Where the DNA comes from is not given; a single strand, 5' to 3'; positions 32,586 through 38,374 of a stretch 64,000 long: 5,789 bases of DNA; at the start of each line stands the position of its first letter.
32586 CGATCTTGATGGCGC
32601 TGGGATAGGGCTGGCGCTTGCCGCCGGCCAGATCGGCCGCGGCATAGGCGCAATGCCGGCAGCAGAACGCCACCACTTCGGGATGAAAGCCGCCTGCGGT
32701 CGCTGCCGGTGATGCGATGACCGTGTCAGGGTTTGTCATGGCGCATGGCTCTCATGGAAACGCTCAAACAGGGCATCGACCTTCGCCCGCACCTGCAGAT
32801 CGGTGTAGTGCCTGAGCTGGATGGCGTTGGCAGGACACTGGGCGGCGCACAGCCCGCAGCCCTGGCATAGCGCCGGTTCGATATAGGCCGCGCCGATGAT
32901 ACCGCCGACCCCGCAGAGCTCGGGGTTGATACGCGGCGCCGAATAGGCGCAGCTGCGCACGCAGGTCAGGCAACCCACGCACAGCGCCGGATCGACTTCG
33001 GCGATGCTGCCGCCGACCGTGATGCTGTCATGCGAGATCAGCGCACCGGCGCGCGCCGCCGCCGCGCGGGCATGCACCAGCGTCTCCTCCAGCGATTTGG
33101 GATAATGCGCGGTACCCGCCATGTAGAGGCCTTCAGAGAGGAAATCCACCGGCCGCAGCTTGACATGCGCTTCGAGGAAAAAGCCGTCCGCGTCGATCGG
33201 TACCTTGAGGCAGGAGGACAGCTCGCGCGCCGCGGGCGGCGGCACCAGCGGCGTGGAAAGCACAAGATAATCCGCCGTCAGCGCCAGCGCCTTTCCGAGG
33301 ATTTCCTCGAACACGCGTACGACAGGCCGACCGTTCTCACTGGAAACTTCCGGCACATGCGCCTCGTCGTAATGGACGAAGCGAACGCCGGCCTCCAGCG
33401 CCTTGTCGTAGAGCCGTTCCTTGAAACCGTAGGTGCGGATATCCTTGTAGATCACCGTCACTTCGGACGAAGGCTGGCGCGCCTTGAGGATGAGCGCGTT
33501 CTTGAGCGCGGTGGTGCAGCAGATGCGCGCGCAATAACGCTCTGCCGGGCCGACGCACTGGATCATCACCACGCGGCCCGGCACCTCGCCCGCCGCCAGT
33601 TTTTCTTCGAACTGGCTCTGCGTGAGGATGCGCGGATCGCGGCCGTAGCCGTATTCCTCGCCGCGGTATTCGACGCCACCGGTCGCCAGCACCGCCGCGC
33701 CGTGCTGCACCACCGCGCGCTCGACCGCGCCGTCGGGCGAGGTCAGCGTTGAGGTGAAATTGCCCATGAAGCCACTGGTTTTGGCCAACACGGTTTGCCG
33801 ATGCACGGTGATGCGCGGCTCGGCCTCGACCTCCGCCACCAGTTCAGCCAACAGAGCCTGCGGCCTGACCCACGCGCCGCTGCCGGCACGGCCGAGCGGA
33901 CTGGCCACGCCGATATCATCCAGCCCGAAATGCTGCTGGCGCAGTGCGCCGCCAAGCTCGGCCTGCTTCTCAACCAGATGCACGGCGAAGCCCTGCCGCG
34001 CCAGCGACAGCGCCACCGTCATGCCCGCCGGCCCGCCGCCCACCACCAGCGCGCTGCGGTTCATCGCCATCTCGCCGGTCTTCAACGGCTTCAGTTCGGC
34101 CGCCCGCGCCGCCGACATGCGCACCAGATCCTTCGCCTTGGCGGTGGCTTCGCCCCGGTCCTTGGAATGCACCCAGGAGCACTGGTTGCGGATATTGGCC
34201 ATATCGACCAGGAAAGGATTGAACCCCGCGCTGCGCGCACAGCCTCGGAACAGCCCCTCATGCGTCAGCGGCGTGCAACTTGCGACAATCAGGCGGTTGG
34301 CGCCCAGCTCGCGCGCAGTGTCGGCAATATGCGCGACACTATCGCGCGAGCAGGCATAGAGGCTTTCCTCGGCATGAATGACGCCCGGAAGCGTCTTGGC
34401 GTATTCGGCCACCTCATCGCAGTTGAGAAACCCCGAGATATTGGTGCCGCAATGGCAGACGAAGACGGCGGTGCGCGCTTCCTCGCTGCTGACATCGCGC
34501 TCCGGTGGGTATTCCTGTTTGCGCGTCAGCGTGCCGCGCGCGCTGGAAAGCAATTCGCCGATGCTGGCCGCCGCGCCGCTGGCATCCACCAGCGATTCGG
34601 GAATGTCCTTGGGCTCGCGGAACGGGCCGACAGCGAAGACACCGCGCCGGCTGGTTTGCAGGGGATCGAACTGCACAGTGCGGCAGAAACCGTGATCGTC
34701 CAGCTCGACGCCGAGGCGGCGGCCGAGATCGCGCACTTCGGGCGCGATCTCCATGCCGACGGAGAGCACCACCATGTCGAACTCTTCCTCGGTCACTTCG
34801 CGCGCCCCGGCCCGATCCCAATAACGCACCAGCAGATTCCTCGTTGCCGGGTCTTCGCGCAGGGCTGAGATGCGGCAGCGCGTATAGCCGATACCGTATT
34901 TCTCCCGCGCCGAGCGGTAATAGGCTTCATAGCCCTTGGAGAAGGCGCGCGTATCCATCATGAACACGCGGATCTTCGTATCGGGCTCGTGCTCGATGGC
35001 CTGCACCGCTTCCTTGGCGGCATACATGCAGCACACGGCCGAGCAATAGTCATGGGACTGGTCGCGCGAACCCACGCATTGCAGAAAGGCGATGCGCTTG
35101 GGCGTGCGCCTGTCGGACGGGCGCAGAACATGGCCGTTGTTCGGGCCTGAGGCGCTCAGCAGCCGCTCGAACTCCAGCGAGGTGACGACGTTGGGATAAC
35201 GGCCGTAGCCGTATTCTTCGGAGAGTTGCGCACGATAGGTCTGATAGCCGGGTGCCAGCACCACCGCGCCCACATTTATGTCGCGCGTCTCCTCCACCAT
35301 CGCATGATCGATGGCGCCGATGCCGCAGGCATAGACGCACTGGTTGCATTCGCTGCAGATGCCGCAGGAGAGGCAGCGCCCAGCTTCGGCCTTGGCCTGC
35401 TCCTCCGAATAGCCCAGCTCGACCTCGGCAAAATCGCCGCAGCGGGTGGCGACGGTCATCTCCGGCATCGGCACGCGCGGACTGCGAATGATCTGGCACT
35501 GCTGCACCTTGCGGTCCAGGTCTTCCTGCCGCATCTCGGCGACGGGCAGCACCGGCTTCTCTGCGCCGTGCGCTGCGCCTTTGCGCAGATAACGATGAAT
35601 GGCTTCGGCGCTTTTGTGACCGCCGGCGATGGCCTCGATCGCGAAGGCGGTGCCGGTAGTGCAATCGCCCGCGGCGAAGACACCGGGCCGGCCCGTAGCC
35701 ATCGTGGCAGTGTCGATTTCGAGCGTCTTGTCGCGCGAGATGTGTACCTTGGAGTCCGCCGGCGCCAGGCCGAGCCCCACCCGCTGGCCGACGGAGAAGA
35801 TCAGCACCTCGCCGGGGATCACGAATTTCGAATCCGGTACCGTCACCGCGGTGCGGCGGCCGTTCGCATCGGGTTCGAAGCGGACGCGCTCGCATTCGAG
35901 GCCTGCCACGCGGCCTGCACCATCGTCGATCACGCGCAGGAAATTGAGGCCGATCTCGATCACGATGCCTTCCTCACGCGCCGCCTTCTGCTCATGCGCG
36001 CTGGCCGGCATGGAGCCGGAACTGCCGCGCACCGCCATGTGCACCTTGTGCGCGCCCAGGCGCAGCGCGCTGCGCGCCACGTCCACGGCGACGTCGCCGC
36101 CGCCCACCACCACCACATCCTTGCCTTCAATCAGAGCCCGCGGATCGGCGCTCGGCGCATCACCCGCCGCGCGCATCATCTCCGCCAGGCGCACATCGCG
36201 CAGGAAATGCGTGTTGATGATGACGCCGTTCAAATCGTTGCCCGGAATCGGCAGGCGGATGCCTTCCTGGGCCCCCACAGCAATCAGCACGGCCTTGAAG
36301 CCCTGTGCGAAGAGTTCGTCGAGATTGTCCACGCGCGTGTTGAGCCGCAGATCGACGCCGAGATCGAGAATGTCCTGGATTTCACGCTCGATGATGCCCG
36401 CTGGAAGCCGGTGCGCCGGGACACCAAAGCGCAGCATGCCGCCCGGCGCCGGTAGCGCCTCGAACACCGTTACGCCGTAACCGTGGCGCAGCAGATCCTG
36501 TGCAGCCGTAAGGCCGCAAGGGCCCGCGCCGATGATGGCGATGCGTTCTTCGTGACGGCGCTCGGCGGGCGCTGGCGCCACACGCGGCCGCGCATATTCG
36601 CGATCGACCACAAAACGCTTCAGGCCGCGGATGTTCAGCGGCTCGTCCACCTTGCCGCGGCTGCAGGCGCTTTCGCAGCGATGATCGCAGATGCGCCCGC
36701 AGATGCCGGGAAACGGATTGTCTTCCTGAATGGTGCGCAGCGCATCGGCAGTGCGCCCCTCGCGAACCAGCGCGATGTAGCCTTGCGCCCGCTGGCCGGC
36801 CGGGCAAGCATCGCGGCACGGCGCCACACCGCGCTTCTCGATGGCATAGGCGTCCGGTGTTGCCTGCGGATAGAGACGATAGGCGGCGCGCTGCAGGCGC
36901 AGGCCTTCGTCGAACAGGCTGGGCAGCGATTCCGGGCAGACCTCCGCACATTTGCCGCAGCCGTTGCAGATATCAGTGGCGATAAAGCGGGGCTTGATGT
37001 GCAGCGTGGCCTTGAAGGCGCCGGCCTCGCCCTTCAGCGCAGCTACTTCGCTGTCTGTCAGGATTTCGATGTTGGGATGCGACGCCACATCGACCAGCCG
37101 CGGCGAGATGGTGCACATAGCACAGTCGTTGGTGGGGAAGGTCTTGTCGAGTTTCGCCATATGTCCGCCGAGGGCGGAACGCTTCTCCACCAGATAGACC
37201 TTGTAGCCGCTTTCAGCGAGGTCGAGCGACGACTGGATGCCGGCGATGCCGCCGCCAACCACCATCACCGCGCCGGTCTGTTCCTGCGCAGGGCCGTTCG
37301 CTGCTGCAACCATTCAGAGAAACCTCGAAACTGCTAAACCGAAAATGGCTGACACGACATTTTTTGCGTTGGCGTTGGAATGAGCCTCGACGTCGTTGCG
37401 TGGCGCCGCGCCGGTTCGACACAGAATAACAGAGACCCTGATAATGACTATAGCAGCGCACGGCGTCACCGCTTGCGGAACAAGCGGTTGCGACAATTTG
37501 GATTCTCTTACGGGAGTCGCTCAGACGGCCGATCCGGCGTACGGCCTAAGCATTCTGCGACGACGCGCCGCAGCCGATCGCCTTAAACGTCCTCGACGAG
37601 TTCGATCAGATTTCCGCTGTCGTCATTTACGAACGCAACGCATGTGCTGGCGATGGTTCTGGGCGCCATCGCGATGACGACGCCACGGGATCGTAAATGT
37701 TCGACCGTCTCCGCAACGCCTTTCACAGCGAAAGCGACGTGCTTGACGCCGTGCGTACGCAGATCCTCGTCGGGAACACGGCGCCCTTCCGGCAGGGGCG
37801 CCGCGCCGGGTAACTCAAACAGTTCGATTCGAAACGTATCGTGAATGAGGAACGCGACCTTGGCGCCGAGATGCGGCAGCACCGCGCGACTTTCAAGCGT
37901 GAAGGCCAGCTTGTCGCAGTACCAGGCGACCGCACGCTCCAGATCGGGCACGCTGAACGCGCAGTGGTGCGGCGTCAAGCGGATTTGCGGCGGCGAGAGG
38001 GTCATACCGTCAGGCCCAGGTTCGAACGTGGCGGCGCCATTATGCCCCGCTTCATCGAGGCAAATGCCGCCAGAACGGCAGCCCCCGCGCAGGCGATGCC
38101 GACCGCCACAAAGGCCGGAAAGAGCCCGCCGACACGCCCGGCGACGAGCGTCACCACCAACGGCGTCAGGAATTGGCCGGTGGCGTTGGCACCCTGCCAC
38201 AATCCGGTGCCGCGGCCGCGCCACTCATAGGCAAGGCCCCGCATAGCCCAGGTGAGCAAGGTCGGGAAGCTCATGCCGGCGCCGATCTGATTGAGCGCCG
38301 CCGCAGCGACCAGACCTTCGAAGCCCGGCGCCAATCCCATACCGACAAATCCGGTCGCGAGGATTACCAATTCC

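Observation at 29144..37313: Anaerobe-type HdrL-MvhD-MetV-MetF-HdrCB operon in an otherwise aerobic-looking alphaproteobacterial region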

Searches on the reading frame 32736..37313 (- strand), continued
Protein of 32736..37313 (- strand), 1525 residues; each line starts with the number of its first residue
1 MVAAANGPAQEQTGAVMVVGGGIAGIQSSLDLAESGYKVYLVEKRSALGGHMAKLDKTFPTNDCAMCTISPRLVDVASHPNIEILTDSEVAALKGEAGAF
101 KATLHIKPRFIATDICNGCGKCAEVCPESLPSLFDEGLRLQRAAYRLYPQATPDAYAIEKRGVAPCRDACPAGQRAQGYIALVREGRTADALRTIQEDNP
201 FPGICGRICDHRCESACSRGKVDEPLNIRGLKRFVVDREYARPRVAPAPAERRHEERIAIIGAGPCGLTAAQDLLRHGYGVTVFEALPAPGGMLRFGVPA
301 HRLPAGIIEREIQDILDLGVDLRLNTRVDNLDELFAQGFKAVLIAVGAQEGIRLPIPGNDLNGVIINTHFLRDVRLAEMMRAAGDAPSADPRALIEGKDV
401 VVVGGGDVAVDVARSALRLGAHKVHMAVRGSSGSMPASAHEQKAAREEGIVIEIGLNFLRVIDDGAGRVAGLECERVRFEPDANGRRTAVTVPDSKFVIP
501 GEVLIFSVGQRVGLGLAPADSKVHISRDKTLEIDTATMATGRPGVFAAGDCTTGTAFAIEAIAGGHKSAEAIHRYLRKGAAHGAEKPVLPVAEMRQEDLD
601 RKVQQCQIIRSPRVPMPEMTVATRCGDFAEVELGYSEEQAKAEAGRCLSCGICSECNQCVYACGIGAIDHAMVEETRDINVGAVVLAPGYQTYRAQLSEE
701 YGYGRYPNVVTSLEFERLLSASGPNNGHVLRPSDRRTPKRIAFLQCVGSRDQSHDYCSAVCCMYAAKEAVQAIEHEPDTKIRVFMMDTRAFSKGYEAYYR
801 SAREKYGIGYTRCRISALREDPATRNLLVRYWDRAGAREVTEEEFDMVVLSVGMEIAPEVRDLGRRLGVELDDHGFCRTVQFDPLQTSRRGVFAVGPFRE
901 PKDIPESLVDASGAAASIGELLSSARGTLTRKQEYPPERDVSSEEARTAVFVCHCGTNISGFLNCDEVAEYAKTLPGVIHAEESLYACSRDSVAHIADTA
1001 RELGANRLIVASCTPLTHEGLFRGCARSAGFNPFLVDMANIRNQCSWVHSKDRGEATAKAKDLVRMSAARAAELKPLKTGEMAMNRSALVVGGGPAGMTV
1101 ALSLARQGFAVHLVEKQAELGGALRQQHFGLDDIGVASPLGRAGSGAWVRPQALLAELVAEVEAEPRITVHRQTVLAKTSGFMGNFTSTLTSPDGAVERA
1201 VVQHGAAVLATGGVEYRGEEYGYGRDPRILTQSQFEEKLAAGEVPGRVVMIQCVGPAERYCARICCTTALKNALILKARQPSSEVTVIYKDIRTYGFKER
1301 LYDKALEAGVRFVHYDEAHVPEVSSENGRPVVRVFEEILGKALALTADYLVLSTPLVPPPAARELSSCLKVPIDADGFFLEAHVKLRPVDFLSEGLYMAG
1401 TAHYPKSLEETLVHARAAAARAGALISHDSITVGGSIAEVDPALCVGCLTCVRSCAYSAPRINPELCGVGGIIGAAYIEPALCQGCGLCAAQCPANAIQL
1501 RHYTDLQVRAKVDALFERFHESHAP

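Call 63: search_protein_families(library=ncbifam, proteins=[L095:18292-19029:+, L095:19052-20851:+, L095:21596-22018:+, L095:22015-22371:+, L095:23790-24587:+, L093:18524-20056:-, L004:19354-19923:-, L004:19933-21144:-], max_evalue=0.00001)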
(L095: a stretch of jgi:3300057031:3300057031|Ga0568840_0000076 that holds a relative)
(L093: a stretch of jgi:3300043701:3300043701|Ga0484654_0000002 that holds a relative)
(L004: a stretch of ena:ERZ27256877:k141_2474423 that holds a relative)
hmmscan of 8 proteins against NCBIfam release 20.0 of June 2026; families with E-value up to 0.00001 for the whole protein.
L095:18292-19029:+ (245 aa): 11 families
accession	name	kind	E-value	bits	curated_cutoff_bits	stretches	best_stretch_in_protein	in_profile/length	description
NF038261.1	rhodoquin_RquA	equivalog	1.4e-88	296.3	175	1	26-245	1-218/218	rhodoquinone biosynthesis methyltransferase RquA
NF043040.1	corrin_prot_MT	hypoth_equivalog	1.5e-12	47.4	180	1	50-196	16-162/216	corrinoid protein-associated methyltransferase CpaM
NF001243.0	PRK00216.1-4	equivalog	2.1e-12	46.9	235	1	50-205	21-175/237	demethylmenaquinone methyltransferase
TIGR01934.1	MenG_MenH_UbiE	subfamily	8.5e-12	44.8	158.35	1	52-200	15-160/223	ubiquinone/menaquinone biosynthesis methyltransferase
TIGR02752.1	MenG_heptapren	equivalog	1.5e-11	44.2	419.85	1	50-207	19-175/231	demethylmenaquinone methyltransferase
NF001244.0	PRK00216.1-5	equivalog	2.7e-11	43.2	216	1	54-203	26-175/236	bifunctional demethylmenaquinone methyltransferase/2-methoxy-6-polyprenyl-1,4-benzoquinol methylase UbiE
NF052510.1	methyltran_MpqE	exception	3e-11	43.1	335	1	55-188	25-159/234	methyl-plastoquinone biosynthesis methyltransferase MpqE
NF001241.0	PRK00216.1-2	equivalog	2.6e-10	40.3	327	1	113-203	82-170/231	demethylmenaquinone methyltransferase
NF001240.0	PRK00216.1-1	equivalog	1.9e-08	33.6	378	1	63-192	49-179/251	bifunctional demethylmenaquinone methyltransferase/2-methoxy-6-polyprenyl-1,4-benzoquinol methylase UbiE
NF001242.0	PRK00216.1-3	equivalog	2.2e-08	33.8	351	1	55-184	47-179/258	bifunctional demethylmenaquinone methyltransferase/2-methoxy-6-polyprenyl-1,4-benzoquinol methylase UbiE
NF041255.1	mycofact_MftM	equivalog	8.7e-07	28.5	200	1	76-180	138-239/289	mycofactocin oligosaccharide methyltransferase MftM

L095:19052-20851:+ (599 aa): 29 families (the best 25 are shown)
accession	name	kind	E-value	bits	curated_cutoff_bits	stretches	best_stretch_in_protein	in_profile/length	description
NF006686.0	PRK09231.1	equivalog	0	1027.8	854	1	3-594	2-595/598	fumarate reductase (quinol) flavoprotein subunit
TIGR01176.1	fum_red_Fp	equivalog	1.8e-287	954.7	932.7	1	4-581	1-580/580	fumarate reductase (quinol) flavoprotein subunit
TIGR01812.1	sdhA_frdA_Gneg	subfamily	1.3e-218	727.2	567.3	1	8-580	1-568/568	succinate dehydrogenase or fumarate reductase, flavoprotein subunit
NF004724.0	PRK06069.1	subfamily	4.6e-192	639.2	826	1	3-580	2-577/577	succinate dehydrogenase/fumarate reductase flavoprotein subunit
TIGR01816.1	sdhA_forward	equivalog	1.5e-165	551.7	727.35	1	7-571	3-570/584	succinate dehydrogenase flavoprotein subunit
NF004613.0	PRK05945.1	equivalog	3.3e-164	547.6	824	1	6-580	3-575/575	succinate dehydrogenase/fumarate reductase flavoprotein subunit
NF042982.1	MFR_Fp_SdhA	equivalog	1.9e-136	456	1100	1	6-572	47-605/612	8-methylmenaquinol:fumarate reductase flavoprotein subunit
NF005037.0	PRK06452.1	equivalog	4.4e-133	444.8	862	1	4-580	3-566/566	succinate dehydrogenase flavoprotein subunit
NF006383.0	PRK08626.1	equivalog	5.3e-130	434.7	663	1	3-593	2-610/657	fumarate reductase flavoprotein subunit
NF004900.0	PRK06263.1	equivalog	3.3e-121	405.5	718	1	3-545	4-528/546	fumarate reductase (CoM/CoB) subunit TfrA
NF005866.0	PRK07803.1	equivalog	1.7e-119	399.8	819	2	2-268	4-287/631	fumarate reductase/succinate dehydrogenase flavoprotein subunit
NF006392.0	PRK08641.1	equivalog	1.7e-113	380.3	855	1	7-590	4-589/593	succinate dehydrogenase flavoprotein subunit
TIGR00551.1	nadB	equivalog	4.5e-108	362.1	452.75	1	6-537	2-487/489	L-aspartate oxidase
NF005636.0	PRK07395.1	subfamily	1e-102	344.2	723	1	6-541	12-537/560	L-aspartate oxidase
NF005867.0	PRK07804.1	equivalog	1.9e-97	326.8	639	1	6-550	18-526/548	L-aspartate oxidase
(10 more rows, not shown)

L095:21596-22018:+ (140 aa): 2 families
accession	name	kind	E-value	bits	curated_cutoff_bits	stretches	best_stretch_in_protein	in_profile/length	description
NF003445.0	PRK04987.1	equivalog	2e-28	99.2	143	1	10-134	3-127/130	fumarate reductase subunit FrdC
NF010126.0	PRK13603.1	equivalog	2.3e-11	44.1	234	1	21-128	11-117/126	fumarate reductase subunit C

L095:22015-22371:+ (118 aa): 1 family
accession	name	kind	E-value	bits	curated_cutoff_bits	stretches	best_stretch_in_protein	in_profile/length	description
NF003977.1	PRK05470.1-1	equivalog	3.6e-37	127.2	60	1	2-116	5-117/117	fumarate reductase subunit FrdD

L095:23790-24587:+ (266 aa): 4 families
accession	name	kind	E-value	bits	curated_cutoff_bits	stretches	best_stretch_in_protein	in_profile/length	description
TIGR00387.1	glcD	equivalog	2.2e-16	59.7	567.9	1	63-249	2-179/413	glycolate oxidase subunit GlcD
NF008408.0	PRK11230.1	equivalog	2e-10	39.8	897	1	51-249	47-236/499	glycolate oxidase subunit GlcD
NF041227.1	BagG_FevA2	exception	2.2e-07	29.8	850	1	62-252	50-219/455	bagremycin/ferroverdin biosynthesis FAD-dependent oxygenase BagG/FevA2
NF053785.1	DcplphribOxDprE1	equivalog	3.5e-06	26.5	500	1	51-147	8-99/449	decaprenylphosphoryl-beta-D-ribose oxidase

L093:18524-20056:- (510 aa): 3 families
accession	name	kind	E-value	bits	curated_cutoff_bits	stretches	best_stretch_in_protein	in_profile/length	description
TIGR00387.1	glcD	equivalog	1.3e-23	83.5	567.9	1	58-242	2-177/413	glycolate oxidase subunit GlcD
NF008408.0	PRK11230.1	equivalog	3e-11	42.5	897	1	8-240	14-232/499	glycolate oxidase subunit GlcD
NF041227.1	BagG_FevA2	exception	6.9e-07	28.2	850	1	61-245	53-217/455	bagremycin/ferroverdin biosynthesis FAD-dependent oxygenase BagG/FevA2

L004:19354-19923:- (189 aa): 0 families

L004:19933-21144:- (403 aa): 6 families
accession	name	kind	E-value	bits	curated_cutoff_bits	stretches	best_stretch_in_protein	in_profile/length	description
NF008686.0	PRK11705.1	equivalog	3e-38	131.9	400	1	54-398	32-372/383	cyclopropane fatty acyl phospholipid synthase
NF040703.1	cyclopro_CfaB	exception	7.1e-36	123.8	650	1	28-400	4-378/393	C17 cyclopropane fatty acid synthase CfaB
NF053839.1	CPFASynBruc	equivalog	3.4e-34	118.5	600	1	40-398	18-384/410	cyclopropane fatty acid synthase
NF040660.1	mycolic_MTase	equivalog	8.2e-23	81.4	390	1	129-398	4-283/283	cyclopropane mycolic acid synthase family methyltransferase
TIGR01983.1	UbiG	equivalog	3.2e-09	36.4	102.95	1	188-292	49-153/228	bifunctional 2-polyprenyl-6-hydroxyphenol methylase/3-demethylubiquinol 3-O-methyltransferase UbiG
NF043040.1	corrin_prot_MT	hypoth_equivalog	2.3e-07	30.5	180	1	189-290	39-147/216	corrinoid protein-associated methyltransferase CpaM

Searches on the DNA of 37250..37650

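Call 68: search_rna_families(source=window, start=37250, end=37650, threshold=evalue, max_evalue=1)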
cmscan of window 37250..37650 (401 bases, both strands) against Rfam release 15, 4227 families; matches with E-value up to 1: 0.
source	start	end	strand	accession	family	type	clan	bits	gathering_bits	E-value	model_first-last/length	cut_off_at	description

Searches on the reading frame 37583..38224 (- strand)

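Call 8: search_protein_families(library=pfam, proteins=[window:37583-38224:-], max_evalue=0.00001)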
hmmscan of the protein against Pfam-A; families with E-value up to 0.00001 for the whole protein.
window:37583-38224:- (213 aa): 3 families
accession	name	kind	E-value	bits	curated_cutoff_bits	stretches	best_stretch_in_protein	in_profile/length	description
PF00903.31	Glyoxalase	-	1.1e-18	68.2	20.6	1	86-209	3-121/121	Glyoxalase/Bleomycin resistance protein/Dioxygenase superfamily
PF13669.12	Glyoxalase_4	-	4.3e-10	40.3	27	1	86-190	1-100/109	Glyoxalase/Bleomycin resistance protein/Dioxygenase superfamily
PF13468.12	Glyoxalase_3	-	2.1e-09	38.1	25.1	1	87-186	3-103/176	Glyoxalase-like domain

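Call 60: search_protein_families(library=ncbifam, proteins=[window:37583-38224:-], max_evalue=0.001)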
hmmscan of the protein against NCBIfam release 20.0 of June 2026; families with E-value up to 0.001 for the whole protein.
window:37583-38224:- (213 aa): 6 families
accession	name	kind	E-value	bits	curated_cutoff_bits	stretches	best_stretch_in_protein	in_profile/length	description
NF050075.1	SMU1112c_YaeR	equivalog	4.5e-09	36.6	140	1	86-210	5-124/125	SMU1112c/YaeR family gloxylase I-like metalloprotein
NF008551.0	PRK11478.1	equivalog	6.7e-09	36.3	148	1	86-211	8-128/129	VOC family protein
TIGR03081.1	metmalonyl_epim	equivalog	9.1e-09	35.9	114.95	1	86-211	3-129/129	methylmalonyl-CoA epimerase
TIGR00068.2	glyox_I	equivalog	1.1e-08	35.1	120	1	158-211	86-139/143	lactoylglutathione lyase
NF007629.0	PRK10291.1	equivalog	1.1e-05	25.4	246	1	87-212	5-126/135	lactoylglutathione lyase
TIGR01263.1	4HPPD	equivalog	0.00011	21.8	277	0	158-190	237-269/353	4-hydroxyphenylpyruvate dioxygenase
